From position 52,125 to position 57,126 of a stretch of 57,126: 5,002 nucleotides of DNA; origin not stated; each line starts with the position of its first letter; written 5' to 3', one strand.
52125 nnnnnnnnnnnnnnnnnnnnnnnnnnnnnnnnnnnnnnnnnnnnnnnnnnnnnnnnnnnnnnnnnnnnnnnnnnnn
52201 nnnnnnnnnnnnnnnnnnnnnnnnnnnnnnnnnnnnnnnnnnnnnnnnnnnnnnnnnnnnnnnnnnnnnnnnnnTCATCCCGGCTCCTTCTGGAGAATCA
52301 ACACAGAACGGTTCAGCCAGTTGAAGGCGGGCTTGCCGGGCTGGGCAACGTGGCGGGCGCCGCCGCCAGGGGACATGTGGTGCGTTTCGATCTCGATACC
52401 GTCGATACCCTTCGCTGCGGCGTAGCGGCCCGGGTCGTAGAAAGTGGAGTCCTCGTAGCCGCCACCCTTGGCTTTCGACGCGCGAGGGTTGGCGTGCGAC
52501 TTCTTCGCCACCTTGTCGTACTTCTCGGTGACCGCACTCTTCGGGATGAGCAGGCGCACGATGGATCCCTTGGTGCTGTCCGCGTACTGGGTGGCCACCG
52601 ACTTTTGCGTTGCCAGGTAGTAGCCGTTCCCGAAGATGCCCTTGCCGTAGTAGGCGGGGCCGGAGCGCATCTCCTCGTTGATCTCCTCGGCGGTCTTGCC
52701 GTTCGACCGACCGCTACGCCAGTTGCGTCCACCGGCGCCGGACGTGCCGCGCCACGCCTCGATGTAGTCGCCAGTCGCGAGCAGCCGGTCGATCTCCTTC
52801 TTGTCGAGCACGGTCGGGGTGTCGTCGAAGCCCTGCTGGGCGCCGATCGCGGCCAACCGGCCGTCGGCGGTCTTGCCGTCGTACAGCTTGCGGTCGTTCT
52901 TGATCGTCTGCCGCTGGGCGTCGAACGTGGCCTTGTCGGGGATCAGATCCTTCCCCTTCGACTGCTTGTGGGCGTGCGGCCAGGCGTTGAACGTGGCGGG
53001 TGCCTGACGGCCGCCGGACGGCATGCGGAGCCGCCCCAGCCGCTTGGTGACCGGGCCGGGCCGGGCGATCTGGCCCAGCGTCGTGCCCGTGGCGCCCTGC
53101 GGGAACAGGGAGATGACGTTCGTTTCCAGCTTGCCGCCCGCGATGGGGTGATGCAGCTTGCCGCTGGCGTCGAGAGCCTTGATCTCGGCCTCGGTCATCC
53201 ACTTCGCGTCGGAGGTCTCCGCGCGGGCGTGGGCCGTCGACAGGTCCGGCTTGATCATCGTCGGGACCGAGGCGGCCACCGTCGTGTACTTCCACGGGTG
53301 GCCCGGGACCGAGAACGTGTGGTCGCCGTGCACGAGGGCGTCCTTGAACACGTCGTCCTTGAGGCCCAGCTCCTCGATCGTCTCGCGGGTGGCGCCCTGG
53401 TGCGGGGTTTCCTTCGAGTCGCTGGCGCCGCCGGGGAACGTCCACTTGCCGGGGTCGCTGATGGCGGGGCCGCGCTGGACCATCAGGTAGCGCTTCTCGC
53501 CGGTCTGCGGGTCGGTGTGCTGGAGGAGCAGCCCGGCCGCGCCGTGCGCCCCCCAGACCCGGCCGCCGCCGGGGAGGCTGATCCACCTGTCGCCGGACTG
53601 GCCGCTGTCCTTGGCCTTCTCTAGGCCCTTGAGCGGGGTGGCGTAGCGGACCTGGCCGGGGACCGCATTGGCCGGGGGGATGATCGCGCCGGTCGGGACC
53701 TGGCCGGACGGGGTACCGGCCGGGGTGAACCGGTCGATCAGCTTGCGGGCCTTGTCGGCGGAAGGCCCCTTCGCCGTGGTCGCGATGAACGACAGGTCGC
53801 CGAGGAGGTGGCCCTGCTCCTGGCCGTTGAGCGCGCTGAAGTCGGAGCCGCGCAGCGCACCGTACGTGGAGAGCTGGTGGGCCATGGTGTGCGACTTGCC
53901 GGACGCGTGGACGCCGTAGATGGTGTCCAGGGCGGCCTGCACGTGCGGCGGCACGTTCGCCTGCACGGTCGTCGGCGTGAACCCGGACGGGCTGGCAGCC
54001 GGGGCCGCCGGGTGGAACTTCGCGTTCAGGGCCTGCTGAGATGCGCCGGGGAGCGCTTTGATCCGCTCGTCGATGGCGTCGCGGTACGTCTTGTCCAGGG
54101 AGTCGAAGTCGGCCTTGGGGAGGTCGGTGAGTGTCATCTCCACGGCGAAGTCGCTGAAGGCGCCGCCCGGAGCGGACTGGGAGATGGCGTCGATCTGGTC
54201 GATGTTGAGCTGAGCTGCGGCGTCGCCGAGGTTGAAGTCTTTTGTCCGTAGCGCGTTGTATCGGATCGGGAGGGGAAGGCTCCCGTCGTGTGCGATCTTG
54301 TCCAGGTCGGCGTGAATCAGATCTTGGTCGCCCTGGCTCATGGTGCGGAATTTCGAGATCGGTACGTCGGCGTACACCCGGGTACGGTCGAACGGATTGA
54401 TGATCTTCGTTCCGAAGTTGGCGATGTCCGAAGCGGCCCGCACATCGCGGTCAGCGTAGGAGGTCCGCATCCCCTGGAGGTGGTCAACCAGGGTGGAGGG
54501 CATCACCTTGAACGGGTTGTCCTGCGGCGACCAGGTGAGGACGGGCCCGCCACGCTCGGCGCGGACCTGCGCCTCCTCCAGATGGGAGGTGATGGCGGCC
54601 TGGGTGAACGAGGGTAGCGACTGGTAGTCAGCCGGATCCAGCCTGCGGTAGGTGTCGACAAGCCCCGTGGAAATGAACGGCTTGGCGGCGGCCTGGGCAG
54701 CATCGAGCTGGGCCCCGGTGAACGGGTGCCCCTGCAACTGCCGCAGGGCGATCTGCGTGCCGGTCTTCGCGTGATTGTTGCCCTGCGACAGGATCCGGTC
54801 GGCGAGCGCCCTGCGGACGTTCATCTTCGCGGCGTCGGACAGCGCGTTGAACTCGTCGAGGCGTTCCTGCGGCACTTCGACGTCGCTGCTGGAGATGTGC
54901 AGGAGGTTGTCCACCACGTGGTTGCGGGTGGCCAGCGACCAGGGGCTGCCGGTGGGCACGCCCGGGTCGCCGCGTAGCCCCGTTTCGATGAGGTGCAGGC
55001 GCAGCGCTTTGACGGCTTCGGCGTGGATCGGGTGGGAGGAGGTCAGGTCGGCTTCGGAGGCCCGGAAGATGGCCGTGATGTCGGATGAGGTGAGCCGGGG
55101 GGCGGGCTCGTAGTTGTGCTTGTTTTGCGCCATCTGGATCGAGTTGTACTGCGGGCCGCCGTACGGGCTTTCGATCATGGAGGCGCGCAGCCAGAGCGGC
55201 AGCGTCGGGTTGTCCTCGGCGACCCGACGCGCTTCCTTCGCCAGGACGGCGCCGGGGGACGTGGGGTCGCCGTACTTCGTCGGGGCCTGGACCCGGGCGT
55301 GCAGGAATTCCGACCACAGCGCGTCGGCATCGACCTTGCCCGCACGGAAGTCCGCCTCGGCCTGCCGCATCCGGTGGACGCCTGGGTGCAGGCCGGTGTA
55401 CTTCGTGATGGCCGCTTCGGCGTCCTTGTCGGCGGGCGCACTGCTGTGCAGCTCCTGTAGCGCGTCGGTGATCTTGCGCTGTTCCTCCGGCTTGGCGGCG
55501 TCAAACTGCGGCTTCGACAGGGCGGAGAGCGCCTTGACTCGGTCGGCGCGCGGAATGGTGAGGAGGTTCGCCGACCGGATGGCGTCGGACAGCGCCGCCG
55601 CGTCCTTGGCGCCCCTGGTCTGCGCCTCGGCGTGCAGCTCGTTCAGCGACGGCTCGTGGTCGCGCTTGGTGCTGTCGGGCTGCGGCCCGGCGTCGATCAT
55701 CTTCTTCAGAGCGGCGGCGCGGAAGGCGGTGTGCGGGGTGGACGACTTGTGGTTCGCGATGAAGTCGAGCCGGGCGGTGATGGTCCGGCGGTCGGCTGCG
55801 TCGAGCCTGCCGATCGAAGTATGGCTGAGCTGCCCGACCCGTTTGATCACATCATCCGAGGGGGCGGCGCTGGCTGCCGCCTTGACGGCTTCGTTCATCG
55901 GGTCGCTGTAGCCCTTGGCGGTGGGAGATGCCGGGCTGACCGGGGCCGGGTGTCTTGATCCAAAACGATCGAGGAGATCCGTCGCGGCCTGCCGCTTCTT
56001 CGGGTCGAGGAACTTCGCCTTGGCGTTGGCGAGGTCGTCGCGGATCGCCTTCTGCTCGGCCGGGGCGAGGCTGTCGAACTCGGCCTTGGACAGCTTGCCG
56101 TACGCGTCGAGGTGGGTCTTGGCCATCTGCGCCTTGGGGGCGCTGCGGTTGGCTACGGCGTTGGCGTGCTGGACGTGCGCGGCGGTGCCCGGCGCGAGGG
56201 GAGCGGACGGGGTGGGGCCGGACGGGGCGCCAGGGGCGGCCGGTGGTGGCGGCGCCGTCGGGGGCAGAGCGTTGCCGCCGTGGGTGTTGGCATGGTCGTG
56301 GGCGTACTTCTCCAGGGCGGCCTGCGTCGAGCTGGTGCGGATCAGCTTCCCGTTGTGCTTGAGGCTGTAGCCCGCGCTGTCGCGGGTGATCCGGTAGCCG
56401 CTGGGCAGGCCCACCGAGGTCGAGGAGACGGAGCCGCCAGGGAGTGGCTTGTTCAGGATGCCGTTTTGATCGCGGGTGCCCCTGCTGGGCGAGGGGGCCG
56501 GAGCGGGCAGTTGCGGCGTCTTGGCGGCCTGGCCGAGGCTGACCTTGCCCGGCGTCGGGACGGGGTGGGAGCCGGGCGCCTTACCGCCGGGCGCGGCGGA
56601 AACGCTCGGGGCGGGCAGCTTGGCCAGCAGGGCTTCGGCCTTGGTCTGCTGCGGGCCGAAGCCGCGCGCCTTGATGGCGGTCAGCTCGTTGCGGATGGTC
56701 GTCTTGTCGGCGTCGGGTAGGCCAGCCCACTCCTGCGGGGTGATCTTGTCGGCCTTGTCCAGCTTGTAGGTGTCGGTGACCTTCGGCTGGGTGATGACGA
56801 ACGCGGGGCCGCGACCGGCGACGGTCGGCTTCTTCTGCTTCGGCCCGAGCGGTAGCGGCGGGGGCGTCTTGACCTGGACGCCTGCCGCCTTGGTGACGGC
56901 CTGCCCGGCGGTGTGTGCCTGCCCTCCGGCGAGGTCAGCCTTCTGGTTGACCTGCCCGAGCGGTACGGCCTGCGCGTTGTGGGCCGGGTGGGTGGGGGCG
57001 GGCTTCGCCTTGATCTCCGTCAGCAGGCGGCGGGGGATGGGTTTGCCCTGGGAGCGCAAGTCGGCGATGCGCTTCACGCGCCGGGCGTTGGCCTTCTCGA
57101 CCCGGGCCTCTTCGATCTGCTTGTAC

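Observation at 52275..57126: A roughly 1,700-aa protein combining about ten degenerate helical repeats, a Nudix domain and an ADP-ribosyltransferase domain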

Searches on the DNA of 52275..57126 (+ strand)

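Call 7: search_dna_similar(query=window:52275-57126:+, collection=phages, mode=near, max_rows=20)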
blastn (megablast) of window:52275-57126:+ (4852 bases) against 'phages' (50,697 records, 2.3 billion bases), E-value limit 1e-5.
No match.
